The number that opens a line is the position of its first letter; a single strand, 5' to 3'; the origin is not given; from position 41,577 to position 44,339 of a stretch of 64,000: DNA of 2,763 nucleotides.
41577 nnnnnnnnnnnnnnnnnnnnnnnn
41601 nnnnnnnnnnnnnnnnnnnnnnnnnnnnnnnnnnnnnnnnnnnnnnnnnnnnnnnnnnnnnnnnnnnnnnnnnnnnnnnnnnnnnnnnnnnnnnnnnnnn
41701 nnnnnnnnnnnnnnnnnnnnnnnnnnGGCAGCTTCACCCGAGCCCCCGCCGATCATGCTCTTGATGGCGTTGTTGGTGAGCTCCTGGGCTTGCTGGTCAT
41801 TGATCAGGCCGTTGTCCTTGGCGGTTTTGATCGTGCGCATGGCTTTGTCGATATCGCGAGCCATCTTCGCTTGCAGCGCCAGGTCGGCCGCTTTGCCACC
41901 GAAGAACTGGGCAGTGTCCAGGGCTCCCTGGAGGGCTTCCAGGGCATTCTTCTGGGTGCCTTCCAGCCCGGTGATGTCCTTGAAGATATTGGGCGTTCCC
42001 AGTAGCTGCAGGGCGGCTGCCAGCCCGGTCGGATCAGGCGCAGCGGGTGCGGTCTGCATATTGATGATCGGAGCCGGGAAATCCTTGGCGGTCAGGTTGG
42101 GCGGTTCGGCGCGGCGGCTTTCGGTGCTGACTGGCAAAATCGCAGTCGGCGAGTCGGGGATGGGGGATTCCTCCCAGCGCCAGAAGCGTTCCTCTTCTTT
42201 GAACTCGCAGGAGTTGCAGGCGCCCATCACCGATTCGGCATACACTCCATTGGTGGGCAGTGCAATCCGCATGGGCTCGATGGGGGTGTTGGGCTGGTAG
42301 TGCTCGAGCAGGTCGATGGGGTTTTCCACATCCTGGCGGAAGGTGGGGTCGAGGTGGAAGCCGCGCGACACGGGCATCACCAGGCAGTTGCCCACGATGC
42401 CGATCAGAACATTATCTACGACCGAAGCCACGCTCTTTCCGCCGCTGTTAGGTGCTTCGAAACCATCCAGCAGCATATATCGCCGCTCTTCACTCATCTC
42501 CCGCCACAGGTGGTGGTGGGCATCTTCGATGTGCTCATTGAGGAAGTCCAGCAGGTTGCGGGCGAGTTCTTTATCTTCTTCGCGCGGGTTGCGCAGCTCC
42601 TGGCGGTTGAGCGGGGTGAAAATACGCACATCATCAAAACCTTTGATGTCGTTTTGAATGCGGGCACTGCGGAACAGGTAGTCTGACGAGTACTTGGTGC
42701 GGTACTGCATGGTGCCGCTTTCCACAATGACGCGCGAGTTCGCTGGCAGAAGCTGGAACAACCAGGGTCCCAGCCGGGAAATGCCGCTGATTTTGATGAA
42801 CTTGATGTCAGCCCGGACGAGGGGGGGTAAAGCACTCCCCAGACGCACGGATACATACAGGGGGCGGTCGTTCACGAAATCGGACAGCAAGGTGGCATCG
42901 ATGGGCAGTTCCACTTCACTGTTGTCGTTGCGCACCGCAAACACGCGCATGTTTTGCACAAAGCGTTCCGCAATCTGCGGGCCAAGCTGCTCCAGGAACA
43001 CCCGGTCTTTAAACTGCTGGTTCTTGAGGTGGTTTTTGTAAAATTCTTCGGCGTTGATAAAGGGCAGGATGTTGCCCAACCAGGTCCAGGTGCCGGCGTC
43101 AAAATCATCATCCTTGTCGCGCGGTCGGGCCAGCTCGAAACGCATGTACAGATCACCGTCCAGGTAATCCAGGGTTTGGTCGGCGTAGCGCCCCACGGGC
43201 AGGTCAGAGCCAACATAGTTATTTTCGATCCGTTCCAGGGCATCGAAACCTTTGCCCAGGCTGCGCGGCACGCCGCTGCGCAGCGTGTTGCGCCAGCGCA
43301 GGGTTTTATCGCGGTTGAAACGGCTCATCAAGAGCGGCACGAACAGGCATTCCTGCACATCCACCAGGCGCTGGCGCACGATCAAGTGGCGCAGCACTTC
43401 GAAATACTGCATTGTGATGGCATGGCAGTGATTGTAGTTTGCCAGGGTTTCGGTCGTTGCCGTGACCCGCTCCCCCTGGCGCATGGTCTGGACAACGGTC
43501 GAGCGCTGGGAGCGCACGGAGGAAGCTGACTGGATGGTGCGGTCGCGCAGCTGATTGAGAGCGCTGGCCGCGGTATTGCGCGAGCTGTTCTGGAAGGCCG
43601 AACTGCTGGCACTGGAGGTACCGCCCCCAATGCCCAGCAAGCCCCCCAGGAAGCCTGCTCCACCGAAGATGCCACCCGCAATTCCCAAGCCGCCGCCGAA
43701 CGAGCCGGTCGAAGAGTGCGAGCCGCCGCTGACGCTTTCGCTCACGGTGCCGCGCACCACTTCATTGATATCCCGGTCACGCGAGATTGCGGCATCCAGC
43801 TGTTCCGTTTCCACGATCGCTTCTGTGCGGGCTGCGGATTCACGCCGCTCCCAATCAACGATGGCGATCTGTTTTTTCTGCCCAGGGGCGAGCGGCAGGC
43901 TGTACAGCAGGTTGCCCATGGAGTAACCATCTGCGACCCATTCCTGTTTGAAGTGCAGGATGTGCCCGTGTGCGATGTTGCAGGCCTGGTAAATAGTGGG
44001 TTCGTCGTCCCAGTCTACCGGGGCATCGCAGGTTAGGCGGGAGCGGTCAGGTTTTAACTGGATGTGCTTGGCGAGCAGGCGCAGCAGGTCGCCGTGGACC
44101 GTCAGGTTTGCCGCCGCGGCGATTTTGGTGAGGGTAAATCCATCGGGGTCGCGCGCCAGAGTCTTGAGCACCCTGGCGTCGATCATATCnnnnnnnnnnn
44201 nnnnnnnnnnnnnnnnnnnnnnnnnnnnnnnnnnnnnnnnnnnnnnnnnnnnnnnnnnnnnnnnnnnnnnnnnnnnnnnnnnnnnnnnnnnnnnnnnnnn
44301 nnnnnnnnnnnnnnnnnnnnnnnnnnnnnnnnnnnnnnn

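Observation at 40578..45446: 1622-aa orphan protein combining a DNA-binding HhH, a glycine-zipper segment and a C-terminal HExxH metallopeptidase motif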

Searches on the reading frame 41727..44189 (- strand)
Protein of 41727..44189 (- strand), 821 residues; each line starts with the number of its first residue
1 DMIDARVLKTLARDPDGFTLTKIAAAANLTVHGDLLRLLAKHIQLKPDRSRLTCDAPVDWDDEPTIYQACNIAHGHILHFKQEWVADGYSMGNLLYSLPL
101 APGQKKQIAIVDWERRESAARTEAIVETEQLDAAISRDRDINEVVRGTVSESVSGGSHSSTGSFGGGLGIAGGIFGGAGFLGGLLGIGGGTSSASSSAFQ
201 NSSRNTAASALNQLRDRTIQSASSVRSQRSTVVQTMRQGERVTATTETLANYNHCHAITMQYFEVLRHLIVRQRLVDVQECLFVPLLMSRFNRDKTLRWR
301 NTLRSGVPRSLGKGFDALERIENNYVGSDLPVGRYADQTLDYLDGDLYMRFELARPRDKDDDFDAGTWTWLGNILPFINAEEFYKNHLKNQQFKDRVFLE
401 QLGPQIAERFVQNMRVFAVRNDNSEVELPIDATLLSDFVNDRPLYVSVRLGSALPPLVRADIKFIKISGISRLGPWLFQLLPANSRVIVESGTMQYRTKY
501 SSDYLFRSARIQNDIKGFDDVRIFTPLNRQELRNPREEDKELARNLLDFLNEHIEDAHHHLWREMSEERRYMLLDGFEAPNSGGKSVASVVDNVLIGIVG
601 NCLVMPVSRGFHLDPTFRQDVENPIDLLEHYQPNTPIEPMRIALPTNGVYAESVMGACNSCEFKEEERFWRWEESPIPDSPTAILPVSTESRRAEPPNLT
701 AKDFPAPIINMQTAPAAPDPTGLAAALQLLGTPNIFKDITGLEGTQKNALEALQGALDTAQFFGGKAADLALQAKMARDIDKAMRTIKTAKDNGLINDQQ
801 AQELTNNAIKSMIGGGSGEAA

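Call 36: predict_structure(alignment_id=A2)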
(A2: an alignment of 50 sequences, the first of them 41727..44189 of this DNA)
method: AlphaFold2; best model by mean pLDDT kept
length: 821 residues; sequences in the alignment: 50
mean_pLDDT: 58.9   pTM: 0.46
mean pLDDT of the five models: 58.9, 58.7, 55.4, 55.1, 52.9
residues with pLDDT >= 90: 143; 70-90: 196; 50-70: 86; < 50: 396
segments of 3 or more residues with pLDDT < 50: 44-105, 111-244, 249-278, 616-618, 622-776, 814-821
pLDDT, mean of each block of 10 residues (from residue 1): 62 62 74 71 48 43 34 27 34 45 45 44 45 41 32 25 28 29 27 28 31 36 34 37 47 37 42 46 68 91 90 93 88 91 94 86 83 83 87 87 89 91 92 92 93 91 90 64 86 93 91 82 91 92 94 85 85 76 74 71 69 53 44 34 40 32 29 27 29 30 27 28 33 29 35 38 38 48 72 74 70 40 31
secondary structure, 60 per line:
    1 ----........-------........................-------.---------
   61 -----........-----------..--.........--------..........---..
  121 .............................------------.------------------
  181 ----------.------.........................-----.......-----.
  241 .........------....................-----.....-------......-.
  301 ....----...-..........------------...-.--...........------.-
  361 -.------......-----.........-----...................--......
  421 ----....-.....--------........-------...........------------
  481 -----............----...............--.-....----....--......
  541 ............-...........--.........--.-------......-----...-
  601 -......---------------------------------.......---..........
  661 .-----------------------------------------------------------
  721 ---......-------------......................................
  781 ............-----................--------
elements in order (helices of 4 or more, strands of 3 or more residues): H5-12 H20-43 H66-73 H91-97 E106-115 H119-149 H198-222 E228-234 E240-249 H256-274 E281-285 H293-298 H300-304 H313-322 E342-352 H369-374 H380-388 H394-412 E415-420 E425-428 E430-434 E443-450 E462-468 E486-497 E502-516 E521-524 H529-532 H535-552 H554-564 H567-575 H587-590 E597-599 E602-607 E641-647 H651-661 H724-729 H743-792 H798-813

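Call 45: fold_search(model_id=the predicted structure, library=pdb)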
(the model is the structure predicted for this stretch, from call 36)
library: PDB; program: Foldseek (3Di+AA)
matches with E <= 10: 165; with E <= 0.001: 0
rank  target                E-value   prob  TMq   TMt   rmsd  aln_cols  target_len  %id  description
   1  8d3z_A                4.5e-01  0.21  0.05  0.11  14.5       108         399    7  Crystal structure of GalS1 in complex with Manganese from Populus trichocarpas (released 2023-03-15)
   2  8d3t_D                6.0e-01  0.09  0.05  0.09  16.2       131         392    8  Crystal structure of GalS1 from Populus trichocarpas (released 2023-03-15)
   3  9hux_A                8.8e-01  0.02  0.04  0.04  33.6       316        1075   10  CryoEM map of the large glutamate dehydrogenase composed of 180 kDa subunits from Mycobacterium smegmatis obtained in  (released 2026-01-14)
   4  8d3t_A                9.8e-01  0.10  0.06  0.11  15.6       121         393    7  Crystal structure of GalS1 from Populus trichocarpas (released 2023-03-15)
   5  9cg3_K                9.8e-01  0.01  0.04  0.07  33.9       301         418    9  Human kidney respiratory complex III (released 2025-08-06)
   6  6iz8_B                1.1e+00  0.06  0.06  0.16  13.9       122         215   12  Crystal Structure of TagF from Pseudomonas aeruginosa (released 2019-12-18)
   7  8d3t_B                1.2e+00  0.06  0.05  0.09  14.2       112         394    9  Crystal structure of GalS1 from Populus trichocarpas (released 2023-03-15)
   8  6yxc_B                1.2e+00  0.07  0.05  0.27  17.0       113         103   13  Structure of Chloroflexus aggregans flavin based fluorescent protein (CagFbFP) Q148R variant (released 2021-04-21)
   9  6iz8_C                1.3e+00  0.04  0.05  0.13  14.2       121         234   12  Crystal Structure of TagF from Pseudomonas aeruginosa (released 2019-12-18)
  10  2vrh_A                1.3e+00  0.02  0.04  0.07  27.7       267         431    6  Structure of the E. coli trigger factor bound to a translating ribosome (released 2008-06-17)
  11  8qmo_D                1.4e+00  0.06  0.06  0.21  16.6       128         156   14  Cryo-EM structure of the benzo[a]pyrene-bound Hsp90-XAP2-AHR complex (released 2024-01-10)
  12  8ib9_Ab               1.4e+00  0.01  0.05  0.08  33.9       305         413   10  Respiratory complex CI:CIII2, type IB, Wild type mouse under cold temperature (released 2024-09-18)
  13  9gmj                  1.5e+00  0.08  0.05  0.07  13.5       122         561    9  The crystal structure of ManDH5 Selenomethionine derivative at 1.6 Angstroms resolution - a beta-D-Mannanase of GH5 fami (released 2025-09-10)
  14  9gpg_A                1.5e+00  0.05  0.04  0.06  15.1       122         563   10  Complex of ManDH5 native enzyme with Mannobiose after co crystallization with Mannopentaose at 1.7 angstroms resolutio (released 2025-09-17)
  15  9gpe_A                1.7e+00  0.08  0.05  0.07  13.7       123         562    9  ManDH5 E303Q in complex with mannotetraose after co-crystalliztion with mannotetraose at 1.6 angstroms resolution a be (released 2025-09-17)
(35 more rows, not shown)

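Call 49: search_protein_representatives(protein=window:41727-44189:-)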
Query: 821 residues. Proteins with E-value up to 0.001 (for the whole library): 3291; up to 1e-10: 2590; up to 1e-30: 1695. The best 150 are listed.
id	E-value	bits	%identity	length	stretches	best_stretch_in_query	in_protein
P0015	0.0e+00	1547.4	81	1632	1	2-817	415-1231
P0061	0.0e+00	1286.8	71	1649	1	2-818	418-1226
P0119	0.0e+00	1247.4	69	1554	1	3-817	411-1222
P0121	0.0e+00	1212.5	82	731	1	181-817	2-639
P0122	0.0e+00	1199.8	65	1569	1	2-817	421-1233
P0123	0.0e+00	1114.1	61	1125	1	1-817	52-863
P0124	0.0e+00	1097.9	61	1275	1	3-818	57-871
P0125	0.0e+00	1093.4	62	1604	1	3-817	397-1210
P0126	0.0e+00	1082.0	61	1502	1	2-815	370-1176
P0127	0.0e+00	1075.9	61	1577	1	3-818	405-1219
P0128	0.0e+00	1042.3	60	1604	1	3-820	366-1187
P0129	0.0e+00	1021.0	58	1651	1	3-819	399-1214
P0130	0.0e+00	1012.8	59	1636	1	3-816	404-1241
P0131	8.7e-286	966.6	57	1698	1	45-815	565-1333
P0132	6.3e-284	960.5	56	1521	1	3-814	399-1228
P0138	2.2e-262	889.2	55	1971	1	37-814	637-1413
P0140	3.5e-260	881.9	52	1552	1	7-816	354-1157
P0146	1.0e-254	863.8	51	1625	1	4-817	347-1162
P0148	6.2e-250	848.0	53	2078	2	382-814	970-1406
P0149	1.8e-248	843.2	50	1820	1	2-815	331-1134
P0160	2.1e-237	806.6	51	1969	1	4-819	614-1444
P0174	2.5e-226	770.0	53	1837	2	416-817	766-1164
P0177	5.4e-226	768.8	52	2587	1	44-792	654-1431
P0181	1.3e-224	764.3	52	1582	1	45-785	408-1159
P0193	4.1e-218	742.8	52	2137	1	49-819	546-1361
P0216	1.9e-208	710.8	49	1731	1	52-818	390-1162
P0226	4.1e-206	703.1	49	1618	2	422-820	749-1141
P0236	8.1e-203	692.2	46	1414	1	45-814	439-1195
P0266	4.5e-194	663.3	44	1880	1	6-818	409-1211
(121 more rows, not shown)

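Call 57: search_dna_similar(query=window:41727-44189:-, collection=phages, mode=protein, max_evalue=0.001)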
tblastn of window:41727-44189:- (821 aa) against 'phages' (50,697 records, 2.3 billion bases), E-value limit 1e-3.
Records with a match: 1; places in all: 1; records where one place covers at least 80% of the query: 1.
Best place of each record, by identity: <60% 1.
By first word of the organism name: Bacteriophage 1.
By host as written in the record: - 1.
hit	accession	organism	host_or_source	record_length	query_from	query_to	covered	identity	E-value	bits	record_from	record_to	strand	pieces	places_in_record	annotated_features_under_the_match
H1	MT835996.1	Bacteriophage sp.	human fecal samples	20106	41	803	93%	30.5%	6e-72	264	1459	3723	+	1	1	record has no annotation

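Call 58: search_dna_similar(query=window:41727-44189:-, collection=plasmids, mode=protein, max_evalue=0.001)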
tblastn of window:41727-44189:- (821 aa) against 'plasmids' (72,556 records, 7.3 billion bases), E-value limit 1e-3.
Records with a match: 33; places in all: 37; records where one place covers at least 80% of the query: 2.
Best place of each record, by identity: <60% 33.
By first word of the organism name: Streptomyces 18; Ralstonia 3; Haladaptatus 2; Ruegeria 2; Novosphingobium 2; Caballeronia 1; Psychrobacter 1; Polaromonas 1; Embleya 1; Nostoc 1; and 1 more.
By predicted mobility (MOB-suite, as given by PLSDB): non-mobilizable 25; mobilizable 6; conjugative 2.
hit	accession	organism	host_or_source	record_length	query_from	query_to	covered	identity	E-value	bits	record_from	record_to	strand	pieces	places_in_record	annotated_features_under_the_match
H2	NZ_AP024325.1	Caballeronia sp. NK8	-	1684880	48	811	93%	37.2%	1e-113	388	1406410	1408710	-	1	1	none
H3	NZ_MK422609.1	Psychrobacter sp. DAB_AL32B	guano of little auks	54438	49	809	93%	31.3%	1e-80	291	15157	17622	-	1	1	OmpA family protein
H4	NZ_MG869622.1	Polaromonas sp. H8N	Hansbreen Glacier, Spitsbergen, surface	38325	75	743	55%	33.5%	6e-18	184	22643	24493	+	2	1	hypothetical protein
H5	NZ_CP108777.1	Embleya sp. NBC_00896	-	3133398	73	774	57%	32.2%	2e-15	146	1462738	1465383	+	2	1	none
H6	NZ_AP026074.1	Streptomyces nigrescens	-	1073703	77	766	51%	35.5%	1e-21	171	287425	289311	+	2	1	none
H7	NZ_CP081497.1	Streptomyces sp. BHT-5-2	whole organism,plant soil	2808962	77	766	51%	35.1%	5e-21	172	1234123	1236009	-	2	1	none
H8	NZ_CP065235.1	Streptomyces clavuligerus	cell culture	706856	73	774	57%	30.7%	9e-17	147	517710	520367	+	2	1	hypothetical protein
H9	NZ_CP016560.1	Streptomyces clavuligerus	-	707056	73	774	57%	30.7%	9e-17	147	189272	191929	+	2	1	hypothetical protein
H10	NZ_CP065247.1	Streptomyces clavuligerus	cell culture,lab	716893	73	774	57%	30.7%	9e-17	147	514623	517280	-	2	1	hypothetical protein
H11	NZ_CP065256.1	Streptomyces clavuligerus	cell culture,lab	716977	73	774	57%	30.7%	9e-17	147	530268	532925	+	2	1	hypothetical protein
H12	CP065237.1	Streptomyces clavuligerus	cell culture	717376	73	774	57%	30.7%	9e-17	147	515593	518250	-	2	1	hypothetical protein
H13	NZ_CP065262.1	Streptomyces clavuligerus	cell culture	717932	73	774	57%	30.7%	9e-17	147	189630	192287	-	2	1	hypothetical protein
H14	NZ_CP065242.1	Streptomyces clavuligerus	cell culture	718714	73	774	57%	30.7%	9e-17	147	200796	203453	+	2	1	hypothetical protein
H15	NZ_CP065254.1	Streptomyces clavuligerus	cell culture,lab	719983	73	774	57%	30.7%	9e-17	147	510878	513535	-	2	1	hypothetical protein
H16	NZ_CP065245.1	Streptomyces clavuligerus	cell culture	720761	73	774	57%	30.7%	9e-17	147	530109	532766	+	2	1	hypothetical protein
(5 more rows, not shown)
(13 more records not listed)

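Call 59: get_annotated_region(hit=H3, flank=9000)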
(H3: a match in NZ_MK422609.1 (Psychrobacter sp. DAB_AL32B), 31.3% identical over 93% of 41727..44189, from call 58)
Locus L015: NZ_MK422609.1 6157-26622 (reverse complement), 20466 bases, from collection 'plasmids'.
description: Psychrobacter sp. DAB_AL32B plasmid pP32BP2, complete sequence
organism: Psychrobacter sp. DAB_AL32B (NCBI taxid 1028414)
taxonomy: Bacteria; Pseudomonadota; Gammaproteobacteria; Moraxellales; Moraxellaceae; Psychrobacter; Psychrobacter sp. DAB AL32B
host: -; source: guano of little auks; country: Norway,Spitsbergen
typing (MOB-suite, as given by PLSDB): non-mobilizable
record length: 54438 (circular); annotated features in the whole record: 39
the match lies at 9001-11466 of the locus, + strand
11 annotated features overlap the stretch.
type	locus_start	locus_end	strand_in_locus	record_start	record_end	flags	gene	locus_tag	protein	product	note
CDS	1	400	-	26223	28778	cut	-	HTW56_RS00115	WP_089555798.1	fimbria/pilus outer membrane usher protein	GO:0009297 - pilus assembly [Evidence IEA]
CDS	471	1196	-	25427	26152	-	-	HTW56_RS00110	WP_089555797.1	fimbria/pilus periplasmic chaperone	GO:0071555 - cell wall organization [Evidence IEA]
CDS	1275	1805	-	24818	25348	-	-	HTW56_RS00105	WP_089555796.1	fimbrial protein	GO:0007155 - cell adhesion [Evidence IEA]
CDS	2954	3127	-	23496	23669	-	-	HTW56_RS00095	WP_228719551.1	helix-turn-helix domain-containing protein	-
CDS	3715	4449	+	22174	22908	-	-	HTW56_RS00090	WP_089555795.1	hypothetical protein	-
CDS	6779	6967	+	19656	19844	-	-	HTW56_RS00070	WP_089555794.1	DUF1643 domain-containing protein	-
CDS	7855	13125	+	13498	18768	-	-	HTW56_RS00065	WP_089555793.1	OmpA family protein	-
CDS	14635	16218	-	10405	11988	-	-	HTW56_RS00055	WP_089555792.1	Fic family protein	-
CDS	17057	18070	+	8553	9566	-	-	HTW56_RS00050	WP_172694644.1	glycosyltransferase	-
CDS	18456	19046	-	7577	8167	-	-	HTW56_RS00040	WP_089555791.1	recombinase family protein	GO:0006310 - DNA recombination [Evidence IEA]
CDS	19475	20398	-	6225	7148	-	-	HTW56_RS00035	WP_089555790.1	hypothetical protein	-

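Call 60: get_annotated_region(hit=H4, flank=9000)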
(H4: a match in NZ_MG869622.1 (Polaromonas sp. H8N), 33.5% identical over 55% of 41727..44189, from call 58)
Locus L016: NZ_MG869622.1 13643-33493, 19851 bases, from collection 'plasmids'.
description: Polaromonas sp. H8N plasmid pH8NP2, complete sequence
organism: Polaromonas sp. H8N (NCBI taxid 1840297)
taxonomy: Bacteria; Pseudomonadota; Betaproteobacteria; Burkholderiales; Comamonadaceae; Polaromonas; Polaromonas sp. H8N
host: -; source: Hansbreen Glacier, Spitsbergen, surface; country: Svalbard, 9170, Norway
typing (MOB-suite, as given by PLSDB): non-mobilizable
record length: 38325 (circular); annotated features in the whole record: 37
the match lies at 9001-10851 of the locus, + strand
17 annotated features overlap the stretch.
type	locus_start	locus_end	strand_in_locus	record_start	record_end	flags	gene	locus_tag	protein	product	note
CDS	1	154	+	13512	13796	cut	-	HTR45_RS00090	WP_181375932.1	hypothetical protein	-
CDS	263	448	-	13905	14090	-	-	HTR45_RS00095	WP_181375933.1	hypothetical protein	-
CDS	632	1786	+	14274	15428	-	-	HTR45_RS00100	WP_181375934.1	AAA family ATPase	-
CDS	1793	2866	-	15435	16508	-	-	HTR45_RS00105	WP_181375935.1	IS3 family transposase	-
CDS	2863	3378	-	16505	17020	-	-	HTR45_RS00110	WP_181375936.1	transposase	-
CDS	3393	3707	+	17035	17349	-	-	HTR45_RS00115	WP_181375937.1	hypothetical protein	-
CDS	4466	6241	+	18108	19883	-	-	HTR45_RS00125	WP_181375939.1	DUF262 domain-containing protein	-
CDS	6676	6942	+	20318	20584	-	-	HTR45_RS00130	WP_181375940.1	HigA family addiction module antitoxin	-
CDS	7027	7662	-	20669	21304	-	-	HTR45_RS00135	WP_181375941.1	DNA/RNA non-specific endonuclease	-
CDS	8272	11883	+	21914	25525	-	-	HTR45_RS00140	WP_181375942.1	hypothetical protein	-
CDS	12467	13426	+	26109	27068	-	-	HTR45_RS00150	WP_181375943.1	tyrosine-type recombinase/integrase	GO:0015074 - DNA integration [Evidence IEA]; GO:0006310 - DNA recombination [Evidence IEA]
CDS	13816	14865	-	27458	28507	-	-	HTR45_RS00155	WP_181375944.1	PIN domain-containing protein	-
CDS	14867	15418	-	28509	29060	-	-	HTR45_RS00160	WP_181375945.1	hypothetical protein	-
CDS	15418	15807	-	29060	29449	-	-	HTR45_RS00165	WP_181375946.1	TIR domain-containing protein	-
CDS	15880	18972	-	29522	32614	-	-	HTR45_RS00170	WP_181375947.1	type I restriction endonuclease subunit R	-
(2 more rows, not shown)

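Call 61: get_annotated_region(hit=H8, flank=9000)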
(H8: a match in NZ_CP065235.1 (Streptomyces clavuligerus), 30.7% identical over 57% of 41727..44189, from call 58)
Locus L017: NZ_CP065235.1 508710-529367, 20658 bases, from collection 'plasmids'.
description: Streptomyces clavuligerus strain F1D18 plasmid pF1D18A, complete sequence
organism: Streptomyces clavuligerus (NCBI taxid 1901)
taxonomy: Bacteria; Actinomycetota; Actinomycetes; Kitasatosporales; Streptomycetaceae; Streptomyces; Streptomyces clavuligerus
host: -; source: cell culture; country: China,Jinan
typing (MOB-suite, as given by PLSDB): non-mobilizable; replicon rep_cluster_12,rep_cluster_1922
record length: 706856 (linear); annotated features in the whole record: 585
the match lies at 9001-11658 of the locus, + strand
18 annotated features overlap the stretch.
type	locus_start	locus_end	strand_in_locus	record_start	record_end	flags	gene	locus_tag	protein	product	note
CDS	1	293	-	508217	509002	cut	-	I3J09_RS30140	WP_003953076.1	hypothetical protein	-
CDS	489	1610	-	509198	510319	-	-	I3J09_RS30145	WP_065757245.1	peptidoglycan bridge formation glycyltransferase FemA/FemB family protein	GO:0044038 - cell wall macromolecule biosynthetic process [Evidence IEA]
CDS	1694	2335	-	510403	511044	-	-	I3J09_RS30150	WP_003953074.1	HAD-IA family hydrolase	GO:0008152 - metabolic process [Evidence IEA]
CDS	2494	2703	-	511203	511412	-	-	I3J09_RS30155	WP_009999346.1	DUF397 domain-containing protein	-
CDS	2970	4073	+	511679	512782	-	-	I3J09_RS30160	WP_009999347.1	hypothetical protein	-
CDS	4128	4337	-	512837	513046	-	-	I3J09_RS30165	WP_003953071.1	DUF397 domain-containing protein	-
CDS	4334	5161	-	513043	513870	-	-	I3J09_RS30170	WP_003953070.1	helix-turn-helix transcriptional regulator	-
CDS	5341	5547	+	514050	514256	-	-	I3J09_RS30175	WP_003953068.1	hypothetical protein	-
CDS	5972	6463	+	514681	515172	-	-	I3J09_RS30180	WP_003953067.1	PLAT/LH2 domain-containing protein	-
CDS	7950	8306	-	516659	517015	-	-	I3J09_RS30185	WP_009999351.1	hypothetical protein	-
CDS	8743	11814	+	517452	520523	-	-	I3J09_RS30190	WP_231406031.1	hypothetical protein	-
CDS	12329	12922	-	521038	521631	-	-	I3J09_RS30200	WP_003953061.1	DinB family protein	-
CDS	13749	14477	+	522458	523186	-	-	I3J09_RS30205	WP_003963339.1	hypothetical protein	-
CDS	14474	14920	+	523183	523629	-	-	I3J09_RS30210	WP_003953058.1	helix-turn-helix domain-containing protein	-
CDS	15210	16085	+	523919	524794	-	-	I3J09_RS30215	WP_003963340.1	methyltransferase domain-containing protein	-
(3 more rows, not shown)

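Call 62: get_annotated_region(hit=H1, flank=9000)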
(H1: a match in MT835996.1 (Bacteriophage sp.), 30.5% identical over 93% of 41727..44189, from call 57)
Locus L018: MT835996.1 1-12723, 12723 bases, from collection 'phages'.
description: UNVERIFIED: Bacteriophage sp. clone scaffold_1163 genomic sequence.
organism: Bacteriophage sp. (NCBI taxid 38018)
taxonomy: Viruses
host: -; source: human fecal samples; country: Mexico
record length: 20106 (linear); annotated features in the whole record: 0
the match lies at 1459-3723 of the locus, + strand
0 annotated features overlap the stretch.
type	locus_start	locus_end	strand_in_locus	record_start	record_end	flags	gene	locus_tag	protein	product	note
